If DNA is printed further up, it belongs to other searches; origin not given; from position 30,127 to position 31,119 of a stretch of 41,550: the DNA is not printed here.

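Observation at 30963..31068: Two paralogous ~100-nt promoter-leader cassettes ending in SD-poor TTG starts, placed before the portal gene and the 230-aa tail gene (second copy 6946-7050)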

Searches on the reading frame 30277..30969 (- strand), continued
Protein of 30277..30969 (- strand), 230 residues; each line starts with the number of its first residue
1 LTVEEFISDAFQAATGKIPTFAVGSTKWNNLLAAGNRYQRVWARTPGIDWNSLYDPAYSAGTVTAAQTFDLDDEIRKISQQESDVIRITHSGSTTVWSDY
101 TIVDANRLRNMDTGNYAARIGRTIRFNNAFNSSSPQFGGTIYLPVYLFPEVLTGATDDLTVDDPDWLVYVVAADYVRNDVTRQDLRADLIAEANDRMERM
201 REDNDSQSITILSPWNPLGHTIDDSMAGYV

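Call 58: fold_search(model_id=the predicted structure, library=pdb)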
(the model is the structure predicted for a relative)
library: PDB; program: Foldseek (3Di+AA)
matches with E <= 10: 164; with E <= 0.001: 35
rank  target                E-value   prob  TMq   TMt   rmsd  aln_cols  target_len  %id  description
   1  9k09_d                3.3e-09  1.00  0.58  0.61   5.7       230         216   13  Cyanophage A4 portal-tail complex (released 2025-04-09)
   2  7z47_A                3.6e-07  1.00  0.58  0.59   7.7       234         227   13  Tail of bacteriophage SU10 (released 2022-08-10)
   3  7z47_B                5.1e-07  1.00  0.62  0.62   9.2       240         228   14  Tail of bacteriophage SU10 (released 2022-08-10)
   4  7z4b_DU               8.8e-07  1.00  0.60  0.62   7.5       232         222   13  Bacteriophage SU10 virion (C1) (released 2022-12-28)
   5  8zkk_B                9.9e-07  1.00  0.61  0.68   5.4       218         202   10  Portal-tail of Vibrio cholerae typing phage mature VP1 (released 2024-08-14)
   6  9nwi_A                3.3e-06  1.00  0.59  0.64   5.5       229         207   10  Pseudomonas phage Pa223 tail (C6 symmetry) (released 2025-08-06)
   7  7z4f_H                4.2e-06  1.00  0.58  0.60   6.0       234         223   13  Tail of phage SU10 genome release intermediate (released 2022-08-17)
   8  8jov_G                6.0e-06  1.00  0.51  0.57   6.7       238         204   11  Portal-tail complex of phage GP4 (released 2023-11-01)
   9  8e4g_0                1.8e-05  1.00  0.48  0.55   8.4       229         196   10  Remodeling of the bacteriophage T7 during initial infection (released 2023-09-27)
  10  6r21_M                3.0e-05  1.00  0.48  0.56   7.8       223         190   10  Cryo-EM structure of T7 bacteriophage fiberless tail complex (released 2019-09-04)
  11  7ey7_M                3.6e-05  1.00  0.49  0.56   6.7       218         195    9  bacteriophage T7 tail complex (released 2021-09-22)
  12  7box_N                3.9e-05  1.00  0.48  0.55   7.7       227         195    9  Mature bacteriorphage t7 tail adaptor protein gp11 (released 2021-03-17)
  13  9vvr_T                3.9e-05  1.00  0.45  0.53   8.1       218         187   12  Structure of the bacteriophage E1004 tail (released 2025-11-12)
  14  5mu4_B                5.6e-05  1.00  0.42  0.51   8.3       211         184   11  Tail Tubular Protein A of Klebsiella pneumoniae bacteriophage KP32 (released 2017-05-31)
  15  6r21_N                8.0e-05  1.00  0.47  0.54   6.7       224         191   10  Cryo-EM structure of T7 bacteriophage fiberless tail complex (released 2019-09-04)
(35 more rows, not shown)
